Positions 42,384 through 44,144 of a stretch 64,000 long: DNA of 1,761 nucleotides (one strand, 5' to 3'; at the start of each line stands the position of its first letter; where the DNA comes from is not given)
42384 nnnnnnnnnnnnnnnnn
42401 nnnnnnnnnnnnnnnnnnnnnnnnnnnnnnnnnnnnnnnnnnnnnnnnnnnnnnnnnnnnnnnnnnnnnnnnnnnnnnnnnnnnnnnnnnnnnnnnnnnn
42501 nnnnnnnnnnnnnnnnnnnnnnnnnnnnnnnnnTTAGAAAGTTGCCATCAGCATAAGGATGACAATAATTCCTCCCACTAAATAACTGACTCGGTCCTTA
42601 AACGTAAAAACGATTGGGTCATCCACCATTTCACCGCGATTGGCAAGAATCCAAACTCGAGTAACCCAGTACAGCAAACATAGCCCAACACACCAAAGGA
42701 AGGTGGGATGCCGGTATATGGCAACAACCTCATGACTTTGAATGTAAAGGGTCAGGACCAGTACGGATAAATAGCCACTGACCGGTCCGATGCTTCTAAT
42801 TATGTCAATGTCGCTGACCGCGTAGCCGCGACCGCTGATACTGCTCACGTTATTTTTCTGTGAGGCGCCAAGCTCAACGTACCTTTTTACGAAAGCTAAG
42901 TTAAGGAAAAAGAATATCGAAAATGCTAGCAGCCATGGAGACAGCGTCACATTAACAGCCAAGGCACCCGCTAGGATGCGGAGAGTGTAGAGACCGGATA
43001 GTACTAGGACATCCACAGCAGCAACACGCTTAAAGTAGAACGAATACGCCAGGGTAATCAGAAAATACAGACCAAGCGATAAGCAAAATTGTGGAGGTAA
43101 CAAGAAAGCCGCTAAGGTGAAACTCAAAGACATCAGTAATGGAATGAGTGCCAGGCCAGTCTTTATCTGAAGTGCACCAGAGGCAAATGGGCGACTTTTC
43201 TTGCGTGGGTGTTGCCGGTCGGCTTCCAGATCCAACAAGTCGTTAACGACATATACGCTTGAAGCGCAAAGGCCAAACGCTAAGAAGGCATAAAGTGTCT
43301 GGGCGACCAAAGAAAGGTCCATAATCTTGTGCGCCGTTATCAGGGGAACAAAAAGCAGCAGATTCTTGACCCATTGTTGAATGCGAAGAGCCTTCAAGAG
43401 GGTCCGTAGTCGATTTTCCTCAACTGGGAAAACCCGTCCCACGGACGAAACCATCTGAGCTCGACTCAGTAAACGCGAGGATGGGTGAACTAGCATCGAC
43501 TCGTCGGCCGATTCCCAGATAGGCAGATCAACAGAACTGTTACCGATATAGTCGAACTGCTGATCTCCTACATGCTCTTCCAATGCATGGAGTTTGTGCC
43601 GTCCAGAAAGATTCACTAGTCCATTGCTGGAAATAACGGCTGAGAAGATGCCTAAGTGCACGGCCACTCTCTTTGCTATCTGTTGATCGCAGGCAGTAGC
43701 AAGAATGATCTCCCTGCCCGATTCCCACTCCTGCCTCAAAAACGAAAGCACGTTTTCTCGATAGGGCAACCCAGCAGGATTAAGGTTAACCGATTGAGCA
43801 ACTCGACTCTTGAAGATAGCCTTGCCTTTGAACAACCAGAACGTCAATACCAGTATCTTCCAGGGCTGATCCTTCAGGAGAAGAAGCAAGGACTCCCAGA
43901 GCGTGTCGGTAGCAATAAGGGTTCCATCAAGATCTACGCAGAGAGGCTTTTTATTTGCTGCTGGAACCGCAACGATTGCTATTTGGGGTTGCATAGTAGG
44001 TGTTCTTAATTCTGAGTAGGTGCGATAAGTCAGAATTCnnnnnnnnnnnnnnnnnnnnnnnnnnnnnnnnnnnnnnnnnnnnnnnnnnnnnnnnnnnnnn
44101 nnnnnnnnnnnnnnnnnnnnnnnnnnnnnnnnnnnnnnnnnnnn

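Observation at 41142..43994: HAD phosphatase fused to a phosphoribosyltransferase-like UbiA enzyme, paired with a GT-C membrane protein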

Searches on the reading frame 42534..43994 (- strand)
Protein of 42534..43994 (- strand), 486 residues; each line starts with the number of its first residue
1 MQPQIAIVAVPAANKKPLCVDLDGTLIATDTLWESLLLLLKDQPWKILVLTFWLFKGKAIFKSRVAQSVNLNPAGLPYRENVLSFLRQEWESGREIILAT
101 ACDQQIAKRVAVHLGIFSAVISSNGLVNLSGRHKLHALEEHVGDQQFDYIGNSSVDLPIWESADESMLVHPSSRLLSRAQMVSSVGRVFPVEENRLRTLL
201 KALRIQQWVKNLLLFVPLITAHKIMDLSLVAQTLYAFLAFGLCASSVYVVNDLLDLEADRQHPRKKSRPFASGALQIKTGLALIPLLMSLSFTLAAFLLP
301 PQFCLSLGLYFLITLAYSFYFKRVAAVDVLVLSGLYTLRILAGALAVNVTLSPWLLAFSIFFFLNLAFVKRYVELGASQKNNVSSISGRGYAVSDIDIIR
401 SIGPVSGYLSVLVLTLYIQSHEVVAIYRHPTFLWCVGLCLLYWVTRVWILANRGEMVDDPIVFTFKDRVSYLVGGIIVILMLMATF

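Call 6: search_protein_families(library=pfam, proteins=[window:42534-43994:-], max_evalue=0.01)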
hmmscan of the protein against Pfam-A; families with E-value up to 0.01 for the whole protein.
window:42534-43994:- (486 aa): 2 families
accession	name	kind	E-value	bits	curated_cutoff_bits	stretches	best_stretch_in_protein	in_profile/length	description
PF01040.23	UbiA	-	7.9e-23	81.5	34.2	1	231-452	20-234/250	UbiA prenyltransferase family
PF12710.13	HAD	-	5.6e-06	27.4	27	1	21-159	4-187/189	haloacid dehalogenase-like hydrolase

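Call 7: search_protein_families(library=ncbifam, proteins=[window:42534-43994:-], max_evalue=0.01)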
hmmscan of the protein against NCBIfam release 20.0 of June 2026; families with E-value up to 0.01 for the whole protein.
window:42534-43994:- (486 aa): 22 families
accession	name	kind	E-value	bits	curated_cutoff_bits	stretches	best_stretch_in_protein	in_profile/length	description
NF006088.0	PRK08238.1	equivalog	9.3e-195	647.8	351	1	12-485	8-480/482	UbiA family prenyltransferase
NF008977.0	PRK12324.1-2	equivalog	3.1e-45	154.9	234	1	196-484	2-288/297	decaprenyl-phosphate phosphoribosyltransferase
NF008978.0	PRK12324.1-4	equivalog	4.5e-44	150.7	207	1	194-485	30-319/322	decaprenyl-phosphate phosphoribosyltransferase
NF008976.0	PRK12324.1-1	equivalog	2.8e-37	128.8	474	1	195-381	17-206/306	decaprenyl-phosphate phosphoribosyltransferase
TIGR01475.1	ubiA_other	subfamily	9.5e-12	44.9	180.8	1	200-389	6-197/282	UbiA-like polyprenyltransferase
NF009523.0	PRK12884.1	equivalog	1.1e-11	44.4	269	1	195-363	3-167/279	prenyltransferase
TIGR01474.1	ubiA_proteo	equivalog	3.3e-11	43.2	275.45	1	198-355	3-165/282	4-hydroxybenzoate octaprenyltransferase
NF009609.0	PRK13106.1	equivalog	8.7e-11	41.7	349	1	192-348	11-164/301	prenyltransferase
TIGR01473.1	cyoE_ctaB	equivalog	2.9e-10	40.4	210.3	1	216-362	21-169/281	heme o synthase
NF041585.1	MqnP_Cj_Hp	exception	5.7e-09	35.8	375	1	214-363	20-172/281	menaquinone biosynthesis prenyltransferase MqnP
NF009515.0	PRK12874.1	equivalog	1.5e-08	34.4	392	1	247-362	63-178/291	4-hydroxybenzoate polyprenyltransferase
NF009514.0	PRK12873.1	equivalog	1.2e-06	28.2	246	1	193-342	7-160/297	4-hydroxybenzoate polyprenyltransferase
NF009522.0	PRK12883.1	equivalog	1.4e-06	28.1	353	1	232-359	38-162/279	geranylgeranylglycerol-phosphate geranylgeranyltransferase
NF009517.0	PRK12876.1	equivalog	3.1e-06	26.8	419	1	237-359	53-174/300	prenyltransferase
NF009516.0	PRK12875.1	equivalog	4.5e-05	22.7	205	1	192-362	13-186/292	prenyltransferase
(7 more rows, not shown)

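Call 8: search_solved_structures(query=window:42534-43994:-, max_evalue=0.01, show_alignments=2)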
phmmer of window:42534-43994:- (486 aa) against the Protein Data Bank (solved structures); distinct sequences matched with E-value up to 0.01: 3.
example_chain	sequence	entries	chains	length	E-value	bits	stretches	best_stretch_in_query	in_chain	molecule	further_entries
8j8j_D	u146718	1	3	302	9.4e-31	111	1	194-383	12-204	Decaprenyl-phosphate phosphoribosyltransferase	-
8j8k_A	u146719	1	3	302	3.3e-21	79.5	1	194-383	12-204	Decaprenyl-phosphate phosphoribosyltransferase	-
4od4_A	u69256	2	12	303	0.0022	20.7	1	230-346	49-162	4-hydroxybenzoate octaprenyltransferase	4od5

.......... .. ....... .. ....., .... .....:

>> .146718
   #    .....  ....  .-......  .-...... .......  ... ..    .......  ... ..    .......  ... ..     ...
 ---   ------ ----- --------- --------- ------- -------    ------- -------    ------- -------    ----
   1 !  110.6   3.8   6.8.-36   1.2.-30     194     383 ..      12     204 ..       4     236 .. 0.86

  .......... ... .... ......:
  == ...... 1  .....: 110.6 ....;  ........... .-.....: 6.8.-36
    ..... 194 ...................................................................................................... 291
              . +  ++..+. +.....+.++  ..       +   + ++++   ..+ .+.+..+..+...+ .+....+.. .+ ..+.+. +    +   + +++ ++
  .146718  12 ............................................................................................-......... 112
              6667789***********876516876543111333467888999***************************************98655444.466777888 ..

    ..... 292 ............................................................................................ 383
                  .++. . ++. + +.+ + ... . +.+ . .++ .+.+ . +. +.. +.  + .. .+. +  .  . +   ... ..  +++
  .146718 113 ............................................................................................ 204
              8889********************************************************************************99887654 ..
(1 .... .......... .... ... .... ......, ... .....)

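Call 32: find_homologous_proteins(query=window:42534-43994:-, max_evalue=1e-10)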
Query window:42534-43994:- (486 aa): 7928 proteins with E <= 1e-10 among 8000 candidates; the best 120 are listed.
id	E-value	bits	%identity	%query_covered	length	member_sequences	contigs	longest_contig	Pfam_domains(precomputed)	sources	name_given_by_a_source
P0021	0.0e+0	1066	100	100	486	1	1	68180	PF01040.24,PF12710.14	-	-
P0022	1.2e-265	900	85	100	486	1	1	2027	PF01040.24,PF12710.14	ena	-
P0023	1.9e-197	675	65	97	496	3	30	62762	PF01040.24,PF12710.14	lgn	-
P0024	9.7e-189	647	62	98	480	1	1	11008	PF01040.24,PF12710.14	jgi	-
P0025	3.6e-188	645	60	98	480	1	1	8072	PF01040.24,PF12710.14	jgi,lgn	jgi:4-hydroxybenzoate polyprenyltransferase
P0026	5.1e-188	644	62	95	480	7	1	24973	PF01040.24,PF12710.14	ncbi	-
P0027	1.2e-186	640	60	97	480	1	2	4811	PF01040.24,PF12710.14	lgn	-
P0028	1.2e-185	637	61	97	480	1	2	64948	PF01040.24,PF12710.14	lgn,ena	-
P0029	1.9e-185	636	59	99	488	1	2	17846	PF01040.24,PF12710.14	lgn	-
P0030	1.4e-184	633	61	97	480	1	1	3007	PF01040.24,PF12710.14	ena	-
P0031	1.6e-184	633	61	97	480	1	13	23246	PF01040.24,PF12710.14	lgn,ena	-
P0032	1.7e-184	633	61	97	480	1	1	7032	PF01040.24,PF12710.14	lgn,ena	-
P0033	2.8e-184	632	61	97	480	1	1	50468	PF01040.24,PF12710.14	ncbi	-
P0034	6.2e-184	631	61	97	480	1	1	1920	PF01040.24,PF12710.14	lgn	-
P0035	1.7e-183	629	61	95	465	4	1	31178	PF01040.24,PF12710.14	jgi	jgi:4-hydroxybenzoate polyprenyltransferase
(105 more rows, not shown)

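Call 34: find_related_loci(query=A1, collection=genome_contigs, flank=10000)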
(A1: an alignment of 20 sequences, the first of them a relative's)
Query A1 (486 aa) in genome_contigs; peptide patterns used: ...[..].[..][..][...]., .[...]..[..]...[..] (x = any residue, [..] = any of these).
600 stretches matched a pattern (row limit reached: there are more); 518 encode a relative of the query (tblastn E <= 1e-3); the best 80 are kept; 80 distinct loci.
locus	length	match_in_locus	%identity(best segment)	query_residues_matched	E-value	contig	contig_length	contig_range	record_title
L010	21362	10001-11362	59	18-471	3e-168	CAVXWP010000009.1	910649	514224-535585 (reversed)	MAG: Blastocatellia bacterium isolate MFD04944.bin.1.11 genome assembly, contig: contig_38415, whole genome shotgun sequ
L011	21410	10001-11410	51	16-485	1e-158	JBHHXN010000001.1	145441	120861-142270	MAG: bacterium isolate D_1_bin.48 NODE_5_length_145441_cov_10.836993, whole genome shotgun sequence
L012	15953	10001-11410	53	14-484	4e-155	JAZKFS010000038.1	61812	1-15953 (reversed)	MAG: Bacteroidota bacterium isolate DC_RB_04_SPN110320-bin013 DCRB04SPN_B013_0_000000000038, whole genome shotgun sequen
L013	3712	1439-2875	50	6-485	5e-157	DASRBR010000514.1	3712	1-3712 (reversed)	MAG TPA_asm: Verrucomicrobiia bacterium isolate SMAG_U9932 k141_542889, whole genome shotgun sequence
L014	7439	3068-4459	50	17-480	2e-151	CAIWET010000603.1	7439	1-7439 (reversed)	MAG: uncultured Ignavibacteria bacterium isolate Loclat_bin-16206 genome assembly, contig: bin-16206:603/654, whole geno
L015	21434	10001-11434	45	8-484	1e-146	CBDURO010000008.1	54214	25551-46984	MAG TPA_asm: uncultured bacterium isolate SRR22302360_binner13_Refined_52 genome assembly, contig: ERZ25073602.65, whole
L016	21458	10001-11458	50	2-486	9e-147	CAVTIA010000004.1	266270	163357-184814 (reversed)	MAG: uncultured Acidobacteriota bacterium isolate MFD06229.bin.1.1 genome assembly, contig: contig_17443, whole genome s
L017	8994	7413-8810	50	15-486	4e-143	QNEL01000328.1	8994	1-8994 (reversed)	MAG: Candidatus Parabeggiatoa sp. nov. 3 isolate B5_G6 B5_Guay6_scaffold_06736, whole genome shotgun sequence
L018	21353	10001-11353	49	17-470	1e-140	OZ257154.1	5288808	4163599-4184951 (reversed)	MAG: Burkholderiales bacterium isolate 5a1f4b7f-29eb-4d11-b998-9e1cb223b6c6 genome assembly, chromosome: 1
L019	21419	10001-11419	49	14-483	3e-140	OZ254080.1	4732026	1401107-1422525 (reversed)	MAG: Pseudomonadales bacterium isolate 7f94601b-d47d-4f97-bff7-5e062582eddd genome assembly, chromosome: 1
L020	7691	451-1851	49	17-484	4e-139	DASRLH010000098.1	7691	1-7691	MAG TPA_asm: Tepidisphaeraceae bacterium isolate SMAG_U10183 k141_736777, whole genome shotgun sequence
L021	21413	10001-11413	49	12-484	6e-139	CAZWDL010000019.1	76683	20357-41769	MAG TPA_asm: uncultured Saprospiraceae bacterium isolate SRP141376_co3_88 genome assembly, contig: NODE_716_length_76683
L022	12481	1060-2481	48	2-473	9e-139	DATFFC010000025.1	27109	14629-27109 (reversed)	MAG TPA_asm: Nitrospiraceae bacterium isolate SMAG_U8624 k141_2603506, whole genome shotgun sequence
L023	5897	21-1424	48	8-485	2e-138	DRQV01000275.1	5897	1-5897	MAG TPA_asm: Thioploca sp. isolate HyVt-590 HyVt-590_k145_914596, whole genome shotgun sequence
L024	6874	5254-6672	46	13-484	2e-137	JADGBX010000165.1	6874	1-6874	MAG: Magnetococcales bacterium isolate nwalbin5 nwal_bin5_NODE_165_length_6874_cov_3.177137, whole genome shotgun sequen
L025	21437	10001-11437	50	8-485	8e-144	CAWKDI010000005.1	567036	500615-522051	MAG: uncultured Acidobacteriota bacterium isolate MFD05512.bin.2.190 genome assembly, contig: contig_28891, whole genome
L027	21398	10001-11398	50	17-486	3e-137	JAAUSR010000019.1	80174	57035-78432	MAG: Thioploca sp. isolate SL_4_0 NODE_33_length_80174_cov_11.376554, whole genome shotgun sequence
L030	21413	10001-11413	48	4-474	7e-137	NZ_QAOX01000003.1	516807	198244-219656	Luteibacter sp. OK325 Ga0189704_103, whole genome shotgun sequence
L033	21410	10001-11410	47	12-484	5e-135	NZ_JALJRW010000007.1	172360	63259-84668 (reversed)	Stenotrophomonas sp. Ste86 NODE_7_length_172360_cov_25.2099172360, whole genome shotgun sequence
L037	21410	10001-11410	46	17-485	1e-134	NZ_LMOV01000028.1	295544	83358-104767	Acidovorax sp. Leaf160 contig_8, whole genome shotgun sequence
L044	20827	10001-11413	46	14-484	1e-133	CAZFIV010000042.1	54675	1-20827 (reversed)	MAG TPA_asm: uncultured Myxococcales bacterium isolate SRP128890_co1_208 genome assembly, contig: NODE_1034_length_54675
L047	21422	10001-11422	47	6-479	3e-133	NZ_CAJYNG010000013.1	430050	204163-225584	MAG: uncultured Stenotrophomonas sp. isolate S3C441_SP108, whole genome shotgun sequence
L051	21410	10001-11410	48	8-484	1e-132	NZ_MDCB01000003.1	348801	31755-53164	Xanthomonas albilineans strain CFBP2523 Xalb-CFBP2523-G1003, whole genome shotgun sequence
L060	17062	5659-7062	45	17-485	9e-132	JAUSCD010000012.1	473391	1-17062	MAG: Pseudohongiella sp. isolate E9_maxbin.012 E9_k141_14909, whole genome shotgun sequence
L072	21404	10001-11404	46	17-485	7e-131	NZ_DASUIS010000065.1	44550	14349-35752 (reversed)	MAG: Aquabacterium sp. isolate SMAG_U1466 k141_25581, whole genome shotgun sequence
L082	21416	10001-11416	46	12-486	1e-128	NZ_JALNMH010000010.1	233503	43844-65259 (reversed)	Pseudomarimonas salicorniae strain CAU 1642 contig10, whole genome shotgun sequence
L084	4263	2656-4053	48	16-479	1e-129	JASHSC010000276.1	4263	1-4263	MAG: Terriglobia bacterium isolate JOPF117 JOPF_AWAY_contig_568043, whole genome shotgun sequence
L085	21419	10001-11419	45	12-485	8e-128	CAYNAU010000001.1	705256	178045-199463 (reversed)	MAG TPA_asm: uncultured Porticoccus sp. isolate SRP321284_co1_104 genome assembly, contig: NODE_1_length_705256_cov_495.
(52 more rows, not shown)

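Call 37: search_protein_families(library=pfam, proteins=[L072:12731-13492:+, L085:11395-12726:+, L030:13421-14440:+, L051:14425-15723:+, L033:8920-9906:+, L082:15631-16182:+, L037:11649-12785:+, L060:9148-10986:+, L047:3178-4140:-, L030:12081-12740:+], max_evalue=0.001)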
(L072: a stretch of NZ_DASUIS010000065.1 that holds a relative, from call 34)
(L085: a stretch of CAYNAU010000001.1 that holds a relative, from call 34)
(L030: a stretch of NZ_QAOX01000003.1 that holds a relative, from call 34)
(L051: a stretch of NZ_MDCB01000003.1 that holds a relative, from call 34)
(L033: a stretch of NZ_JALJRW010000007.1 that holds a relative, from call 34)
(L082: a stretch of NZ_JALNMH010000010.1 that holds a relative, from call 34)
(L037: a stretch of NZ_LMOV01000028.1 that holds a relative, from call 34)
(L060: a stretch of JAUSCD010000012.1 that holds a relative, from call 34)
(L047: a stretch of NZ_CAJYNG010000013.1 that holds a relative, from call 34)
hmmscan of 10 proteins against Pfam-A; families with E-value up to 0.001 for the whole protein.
L072:12731-13492:+ (253 aa): 3 families
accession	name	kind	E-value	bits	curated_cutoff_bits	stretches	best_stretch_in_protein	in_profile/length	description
PF00106.31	adh_short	-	4e-31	108.5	26.6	1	11-202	2-192/195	short chain dehydrogenase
PF13561.12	adh_short_C2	-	1.6e-21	77.4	27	1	16-202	1-186/236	Enoyl-(Acyl carrier protein) reductase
PF08659.16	KR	-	3e-05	24.5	22.6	1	12-188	3-174/180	KR domain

L085:11395-12726:+ (443 aa): 1 family
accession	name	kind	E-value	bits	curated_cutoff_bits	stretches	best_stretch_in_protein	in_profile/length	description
PF01565.28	FAD_binding_4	-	7.7e-20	71.5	26.4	1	43-159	22-139/139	FAD binding domain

L030:13421-14440:+ (339 aa): 8 families
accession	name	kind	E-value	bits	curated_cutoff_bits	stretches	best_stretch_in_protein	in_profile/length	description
PF01370.27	Epimerase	-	1e-17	64.8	20.9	1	33-239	1-238/240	NAD dependent epimerase/dehydratase family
PF01073.25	3Beta_HSD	-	3.5e-14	52.9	22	1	34-190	1-190/280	3-beta hydroxysteroid dehydrogenase/isomerase family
PF13460.12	NAD_binding_10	-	7.5e-09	36.2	27.2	1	37-179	1-144/184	NAD(P)H-binding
PF02719.21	Polysacc_synt_2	-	4.4e-07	29.8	20.2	1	33-169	1-152/293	Polysaccharide biosynthesis protein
PF04321.23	RmlD_sub_bind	-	7.6e-05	22.4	27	0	32-164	2-134/287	RmlD substrate binding domain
PF00056.29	Ldh_1_N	-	0.00038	21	27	1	32-102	2-74/141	lactate/malate dehydrogenase, NAD binding domain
PF07993.18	NAD_binding_4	-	0.00043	20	20.1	0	153-197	175-220/258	Male sterility protein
PF05368.20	NmrA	-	0.00093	19.3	27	0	30-179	2-146/298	NmrA-like family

L051:14425-15723:+ (432 aa): 7 families
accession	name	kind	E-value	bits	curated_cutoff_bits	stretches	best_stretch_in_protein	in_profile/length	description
PF01593.30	Amino_oxidase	-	3.9e-32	112.6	19.8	1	13-406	3-420/443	Flavin containing amine oxidoreductase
PF13450.12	NAD_binding_8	-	1.6e-11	44.7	21.9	1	6-70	1-67/68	NAD(P)-binding Rossmann-like domain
PF01266.30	DAO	-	6.4e-10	39.5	27.9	1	5-40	3-39/353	FAD dependent oxidoreductase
PF00070.33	Pyr_redox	-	1.2e-05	26.2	22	1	5-41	3-38/82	Pyridine nucleotide-disulphide oxidoreductase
PF03486.20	HI0933_like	-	5.3e-05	23.2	50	1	4-37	3-36/244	HI0933-like protein Rossmann domain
PF01494.25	FAD_binding_3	-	0.00037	20.3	22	1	5-33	5-33/349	FAD binding domain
PF12831.13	FAD_oxidored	-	0.00052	19.9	27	1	5-40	3-38/416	FAD dependent oxidoreductase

L033:8920-9906:+ (328 aa): 1 family
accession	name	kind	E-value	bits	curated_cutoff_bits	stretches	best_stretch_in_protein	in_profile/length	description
PF03706.18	LPG_synthase_TM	-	1.2e-36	127.2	33.4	1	25-311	5-302/302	Lysylphosphatidylglycerol synthase TM region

L082:15631-16182:+ (183 aa): 1 family
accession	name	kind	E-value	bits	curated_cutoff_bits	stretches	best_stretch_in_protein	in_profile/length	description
PF04138.20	GtrA_DPMS_TM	-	3e-18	66.5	26.1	2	57-140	2-88/117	GtrA/DPMS, transmembrane domain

L037:11649-12785:+ (378 aa): 0 families

L060:9148-10986:+ (612 aa): 0 families

L047:3178-4140:- (320 aa): 2 families
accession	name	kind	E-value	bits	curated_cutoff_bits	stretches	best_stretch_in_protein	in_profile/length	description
PF00483.29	NTP_transferase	-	1.1e-78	264.7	21.2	1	30-266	1-243/245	Nucleotidyl transferase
PF12804.13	NTP_transf_3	-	1.1e-07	32.7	27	1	31-160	1-120/160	MobA-like NTP transferase domain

L030:12081-12740:+ (219 aa): 0 families

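Call 43: search_protein_families(library=pfam, proteins=[L010:11445-13154:+, L011:11483-13078:+, L021:11416-12804:+, L027:11417-14431:+, L044:11473-12657:+, L084:1023-2537:+, L015:7914-9953:+, L025:8581-9882:+, L033:13429-15750:+, L010:15497-17359:+], max_evalue=0.1)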
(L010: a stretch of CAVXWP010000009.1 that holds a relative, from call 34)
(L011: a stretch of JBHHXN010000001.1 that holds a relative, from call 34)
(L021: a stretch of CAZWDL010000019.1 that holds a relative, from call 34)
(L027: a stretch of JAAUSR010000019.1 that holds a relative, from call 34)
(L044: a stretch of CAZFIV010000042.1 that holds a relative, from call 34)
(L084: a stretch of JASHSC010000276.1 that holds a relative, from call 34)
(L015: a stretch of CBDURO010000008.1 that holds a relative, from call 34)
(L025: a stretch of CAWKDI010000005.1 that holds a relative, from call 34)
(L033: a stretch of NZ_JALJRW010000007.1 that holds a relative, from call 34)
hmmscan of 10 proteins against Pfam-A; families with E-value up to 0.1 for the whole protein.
L010:11445-13154:+ (569 aa): 1 family
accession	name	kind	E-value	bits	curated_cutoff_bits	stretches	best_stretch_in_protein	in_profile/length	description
PF19484.4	DUF6020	-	0.003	16.4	28.3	1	81-239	199-362/604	Family of unknown function (DUF6020)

L011:11483-13078:+ (531 aa): 0 families

L021:11416-12804:+ (462 aa): 0 families

L027:11417-14431:+ (1004 aa): 1 family
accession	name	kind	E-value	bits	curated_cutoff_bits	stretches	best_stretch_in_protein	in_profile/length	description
PF01564.23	Spermine_synth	-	1.3e-19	70.9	22.9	1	538-688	10-159/186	Spermine/spermidine synthase domain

L044:11473-12657:+ (394 aa): 0 families

L084:1023-2537:+ (504 aa): 0 families

L015:7914-9953:+ (679 aa): 1 family
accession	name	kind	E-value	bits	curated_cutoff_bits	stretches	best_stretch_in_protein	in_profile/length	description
PF11847.13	GT-C_AftD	-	0.02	13.3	26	1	110-240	76-206/661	Alpha-(1->3)-arabinofuranosyltransferase, N-terminal GT-C domain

L025:8581-9882:+ (433 aa): 0 families

L033:13429-15750:+ (773 aa): 0 families

L010:15497-17359:+ (620 aa): 21 families
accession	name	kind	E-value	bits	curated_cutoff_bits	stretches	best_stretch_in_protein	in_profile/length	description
PF07719.23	TPR_2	-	1.3e-18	66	27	4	495-524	3-32/34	Tetratricopeptide repeat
PF00515.34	TPR_1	-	3.5e-14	52.3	27.8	3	527-548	1-22/34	Tetratricopeptide repeat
PF13431.12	TPR_17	-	6.3e-11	42.1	24.4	1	516-548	2-34/34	Tetratricopeptide repeat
PF13374.12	TPR_10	-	1.6e-09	37.9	27.5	1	460-487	3-30/42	Tetratricopeptide repeat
PF13424.12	TPR_12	-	2.6e-09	37.6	30.1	1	459-520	3-72/77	Tetratricopeptide repeat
PF13181.12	TPR_8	-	2.6e-09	37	25.7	1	495-523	3-31/34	Tetratricopeptide repeat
PF13414.12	TPR_11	-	4.8e-09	36.2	26.8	1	507-541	8-42/42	TPR repeat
PF14559.12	TPR_19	-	7.4e-08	33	25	2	469-523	1-55/68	Tetratricopeptide repeat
PF13428.12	TPR_14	-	9.3e-08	32.5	23.5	0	527-568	1-42/44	Tetratricopeptide repeat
PF13432.12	TPR_16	-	1e-06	29.5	32.7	1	500-548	4-52/65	Tetratricopeptide repeat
PF07721.20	TPR_4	-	3.3e-06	27.6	27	0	561-582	1-22/26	Tetratricopeptide repeat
PF13176.12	TPR_7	-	0.00094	19.5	27.9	0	506-524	12-32/36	Tetratricopeptide repeat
PF24575.1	TPR_Slam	-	0.0013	19.5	35.2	0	534-582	54-102/104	Surface lipoprotein assembly modifier, N-terminal TPR repeats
PF13429.12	TPR_15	-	0.0025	17.8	26.2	0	528-593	114-178/280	Tetratricopeptide repeat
PF17874.7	TPR_MalT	-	0.0032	17.2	45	1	494-592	41-153/336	MalT-like TPR region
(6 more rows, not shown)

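Call 52: search_solved_structures(query=L085:11395-12726:+, max_evalue=0.001)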
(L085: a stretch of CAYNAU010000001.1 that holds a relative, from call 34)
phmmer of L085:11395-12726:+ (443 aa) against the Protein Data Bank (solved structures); distinct sequences matched with E-value up to 0.001: 28.
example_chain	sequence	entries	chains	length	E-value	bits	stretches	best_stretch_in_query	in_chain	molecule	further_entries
21gq_A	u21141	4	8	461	1.1e-72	248.4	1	17-439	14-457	Decaprenylphosphoryl-beta-D-ribose oxidase | Oxidoreductase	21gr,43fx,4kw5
6hfv_A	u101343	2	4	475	1.2e-72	248.3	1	17-439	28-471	Decaprenylphosphoryl-beta-D-ribose oxidase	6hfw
5oep_A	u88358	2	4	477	1.2e-72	248.3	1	17-439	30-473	Decaprenylphosphoryl-beta-D-ribose oxidase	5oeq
4p8c_A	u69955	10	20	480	1.2e-72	248.3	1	17-439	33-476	Probable decaprenylphosphoryl-beta-D-ribose oxidase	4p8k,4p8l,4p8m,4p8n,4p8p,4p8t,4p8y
4fdn_A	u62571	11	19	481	1.2e-72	248.3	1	17-439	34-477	oxidoreductase DprE1 | Probable decaprenylphosphoryl-beta-D-ribose oxidase | decaprenylphosphoryl-beta-D-ribose oxidase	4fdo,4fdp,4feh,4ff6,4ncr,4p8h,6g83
5oel_A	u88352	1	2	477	5.9e-72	246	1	17-439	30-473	Decaprenylphosphoryl-beta-D-ribose oxidase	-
21gt_B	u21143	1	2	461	7.5e-72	245.7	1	17-439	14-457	Decaprenylphosphoryl-beta-D-ribose oxidase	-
4aut_A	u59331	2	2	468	5.9e-66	226.2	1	45-440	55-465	DECAPRENYL-PHOSPHORYL-BETA-D-RIBOFURANOSE-2-OXIDOREDUCTASE | DprE1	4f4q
4g3t_A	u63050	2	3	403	1.8e-61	211.5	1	56-440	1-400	oxidoreductase DprE1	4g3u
8ot8_A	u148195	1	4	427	8.3e-09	37.9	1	38-189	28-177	FAD-binding protein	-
7qh2_C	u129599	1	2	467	2.1e-07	33.3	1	41-187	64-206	Lactate dehydrogenase (NAD(+),ferredoxin) subunit LctD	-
6yaq_A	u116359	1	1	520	7.6e-07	31.4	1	50-226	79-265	Cytokinin dehydrogenase 8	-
8cj9_A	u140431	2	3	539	8.2e-07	31.3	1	50-226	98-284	cytokinin dehydrogenase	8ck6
2vfr_A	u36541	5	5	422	8.6e-07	31.2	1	51-190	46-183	XYLITOL OXIDASE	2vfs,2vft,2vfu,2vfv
8jdb_A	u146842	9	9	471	1.4e-05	27.3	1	44-201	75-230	Probable D-lactate dehydrogenase, mitochondrial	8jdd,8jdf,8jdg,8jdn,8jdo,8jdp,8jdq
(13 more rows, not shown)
